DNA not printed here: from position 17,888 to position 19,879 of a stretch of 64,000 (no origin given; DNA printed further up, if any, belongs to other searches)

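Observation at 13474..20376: Accessory CYP153 alkane-hydroxylase island: three tandem P450 paralogues, one ferredoxin, no reductase, plus a Rieske-fusion gene and two regulators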

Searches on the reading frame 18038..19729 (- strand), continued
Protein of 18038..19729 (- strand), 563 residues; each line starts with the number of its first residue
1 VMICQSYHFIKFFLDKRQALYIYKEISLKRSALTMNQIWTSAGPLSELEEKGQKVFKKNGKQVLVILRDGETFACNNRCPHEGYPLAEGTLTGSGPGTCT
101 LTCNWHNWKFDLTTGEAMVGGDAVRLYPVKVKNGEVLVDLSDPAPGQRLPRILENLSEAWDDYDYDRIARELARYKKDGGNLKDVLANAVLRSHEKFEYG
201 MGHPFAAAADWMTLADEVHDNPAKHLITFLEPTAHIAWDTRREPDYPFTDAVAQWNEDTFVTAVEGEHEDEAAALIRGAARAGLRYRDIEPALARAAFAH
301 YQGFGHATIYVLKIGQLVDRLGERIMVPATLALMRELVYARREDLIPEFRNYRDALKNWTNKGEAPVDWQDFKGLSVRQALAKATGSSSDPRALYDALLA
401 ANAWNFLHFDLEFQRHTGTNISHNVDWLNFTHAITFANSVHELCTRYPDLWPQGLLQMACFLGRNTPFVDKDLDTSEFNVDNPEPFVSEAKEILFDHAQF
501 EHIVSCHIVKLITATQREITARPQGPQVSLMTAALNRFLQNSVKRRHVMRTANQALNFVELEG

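Call 33: predict_structure(alignment_id=A1)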
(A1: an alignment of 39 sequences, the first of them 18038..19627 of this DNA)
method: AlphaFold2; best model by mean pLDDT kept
length: 529 residues; sequences in the alignment: 39
mean_pLDDT: 89.6   pTM: 0.87
mean pLDDT of the five models: 89.6, 89.1, 88.7, 88.0, 87.1
residues with pLDDT >= 90: 369; 70-90: 123; 50-70: 31; < 50: 6
segments of 3 or more residues with pLDDT < 50: 509-511
pLDDT, mean of each block of 10 residues (from residue 1): 84 91 88 88 81 67 60 76 75 92 90 92 92 94 96 95 89 95 95 96 88 97 97 96 98 97 76 93 95 97 81 81 93 95 96 95 98 92 76 91 97 96 94 94 96 94 84 95 96 97 76 83 84
secondary structure, 60 per line:
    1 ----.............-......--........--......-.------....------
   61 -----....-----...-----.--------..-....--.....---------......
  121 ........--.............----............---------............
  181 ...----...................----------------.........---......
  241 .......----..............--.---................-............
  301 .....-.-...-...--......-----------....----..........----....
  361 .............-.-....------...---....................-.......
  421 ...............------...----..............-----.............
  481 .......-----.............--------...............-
elements in order: E5-10 H11-17 E19-24 E27-34 E37-42 E51-54 E66-69 E75-77 E95-98 E101-105 H115-128 H131-143 H148-159 H169-183 H188-206 H223-231 H235-247 H252-265 H272-287 H289-305 H318-323 H335-338 H343-352 H357-373 H377-380 H393-412 H414-434 H449-462 H468-487 H493-505 H514-528

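Call 51: search_solved_structures(query=A1, max_evalue=10)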
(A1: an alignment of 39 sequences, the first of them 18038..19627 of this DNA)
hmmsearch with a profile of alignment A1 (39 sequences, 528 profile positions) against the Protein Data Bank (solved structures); distinct sequences matched with E-value up to 10: 54.
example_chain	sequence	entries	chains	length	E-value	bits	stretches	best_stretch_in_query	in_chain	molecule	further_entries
3d89_A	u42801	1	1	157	3.1e-10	42.6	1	4-83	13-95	Rieske domain-containing protein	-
2qpz_A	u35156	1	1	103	3.8e-10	42.3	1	7-106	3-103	Naphthalene 1,2-dioxygenase system ferredoxin subunit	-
1fqt_A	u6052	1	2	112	8.1e-10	41.2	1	7-106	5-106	RIESKE-TYPE FERREDOXIN OF BIPHENYL DIOXYGENASE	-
2e4p_A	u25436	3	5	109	2.3e-09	39.7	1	8-109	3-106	Biphenyl dioxygenase ferredoxin subunit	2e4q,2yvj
1vm9_A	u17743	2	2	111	8.1e-09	37.9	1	27-104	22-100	Toluene-4-monooxygenase system protein C | Toluene-4-monooxygenase system ferredoxin subunit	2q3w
4p1c_H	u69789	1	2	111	9.3e-09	37.7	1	27-104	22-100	Toluene-4-monooxygenase system ferredoxin subunit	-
4p1b_H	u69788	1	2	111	1.3e-08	37.3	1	28-104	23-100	Toluene-4-monooxygenase system ferredoxin subunit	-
5bok_A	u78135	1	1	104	1.4e-08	37.1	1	5-105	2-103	Ferredoxin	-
1sjg_A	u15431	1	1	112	1.9e-08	36.7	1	27-104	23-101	Toluene-4-monooxygenase system protein C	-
6y9c_A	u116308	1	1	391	9.5e-08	34.4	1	6-83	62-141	Carnitine monooxygenase oxygenase subunit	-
6y8j_A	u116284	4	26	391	9.5e-08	34.4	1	6-83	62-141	Carnitine monooxygenase oxygenase subunit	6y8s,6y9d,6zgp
3gce_A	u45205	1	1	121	1.8e-06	30.2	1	5-110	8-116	Ferredoxin component of carbazole 1,9a-dioxygenase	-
1ww9_A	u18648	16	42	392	2.2e-06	29.9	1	6-109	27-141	terminal oxygenase component of carbazole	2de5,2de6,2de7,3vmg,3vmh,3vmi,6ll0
4nbc_A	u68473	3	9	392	2.2e-06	29.9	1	6-109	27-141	Terminal oxygenase component of carbazole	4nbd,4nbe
4nb9_A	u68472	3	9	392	2.2e-06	29.9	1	6-109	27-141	Terminal oxygenase component of carbazole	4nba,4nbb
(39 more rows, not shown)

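Call 75: fold_search(model_id=the predicted structure, library=pdb)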
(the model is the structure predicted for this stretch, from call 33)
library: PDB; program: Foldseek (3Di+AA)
matches with E <= 10: 488; with E <= 0.001: 40
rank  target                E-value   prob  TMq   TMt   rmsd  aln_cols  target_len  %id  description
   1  5bok                  1.1e-05  1.00  0.17  0.82   2.6       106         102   27  Ferredoxin component of 3-nitrotoluene dioxygenase from Diaphorobacter sp. strain DS2 (released 2016-07-27)
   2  3d89                  3.0e-05  1.00  0.18  0.63   3.1       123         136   23  Crystal Structure of a Soluble Rieske Ferredoxin from Mus musculus (released 2008-07-15)
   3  2qpz                  1.0e-04  1.00  0.18  0.85   2.6       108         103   30  Naphthalene 1,2-dioxygenase Rieske ferredoxin (released 2008-09-02)
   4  3dqy                  1.4e-04  1.00  0.18  0.81   2.7       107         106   28  Crystal structure of Toluene 2,3-Dioxygenase Ferredoxin (released 2009-03-10)
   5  6llk                  2.2e-04  1.00  0.18  0.24   5.6       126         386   26  Biphenyl-2,2',3-triol-soaked terminal oxygenase of carbazole 1,9a-dioxygenase (released 2021-01-27)
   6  7buh                  3.0e-04  1.00  0.18  0.76   2.9       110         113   24  Reduced ferredoxin of carbazole 1,9a-dioxygenase (released 2021-04-07)
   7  2e4q_C                3.1e-04  1.00  0.18  0.81   2.6       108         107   26  Crystal structure of BphA3 (reduced form) (released 2007-10-16)
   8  1fqt_A                3.1e-04  1.00  0.17  0.78   2.6       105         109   27  CRYSTAL STRUCTURE OF THE RIESKE-TYPE FERREDOXIN ASSOCIATED WITH BIPHENYL DIOXYGENASE (released 2001-01-03)
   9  2de5_D                3.1e-04  1.00  0.18  0.80   2.9       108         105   24  Crystal structure of the electron transfer complex between oxygenase and ferredoxin in carbazole 1,9a-dioxygenase (released 2006-12-05)
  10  2de7_B                3.1e-04  1.00  0.17  0.23  15.8       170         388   19  The substrate-bound complex between oxygenase and ferredoxin in carbazole 1,9a-dioxygenase (released 2006-12-05)
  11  2e4p_A                4.2e-04  1.00  0.18  0.80   2.7       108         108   26  Crystal structure of BphA3 (oxidized form) (released 2007-10-16)
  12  4nbc_F                4.2e-04  1.00  0.18  0.82   2.7       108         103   23  Oxygenase with Phe275 replaced by Trp and ferredoxin complex of carbazole 1,9a-dioxygenase (form1) (released 2014-03-26)
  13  6ll0_A                4.2e-04  1.00  0.17  0.23   4.7       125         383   22  Carbazole-soaked reduced oxygenase in carbazole 1,9a-dioxygenase (released 2021-01-27)
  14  4nbb_A                4.2e-04  1.00  0.17  0.23   5.6       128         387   25  Carbazole- and oxygen-bound oxygenase with Ile262 replaced by Val and ferredoxin complex of carbazole 1,9a-dioxygenase (released 2014-03-26)
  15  4nbh_B                4.4e-04  1.00  0.18  0.23   5.6       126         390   25  Carbazole-bound Oxygenase with Gln282 replaced by Tyr and ferredoxin complex of carbazole 1,9a-dioxygenase (released 2014-03-26)
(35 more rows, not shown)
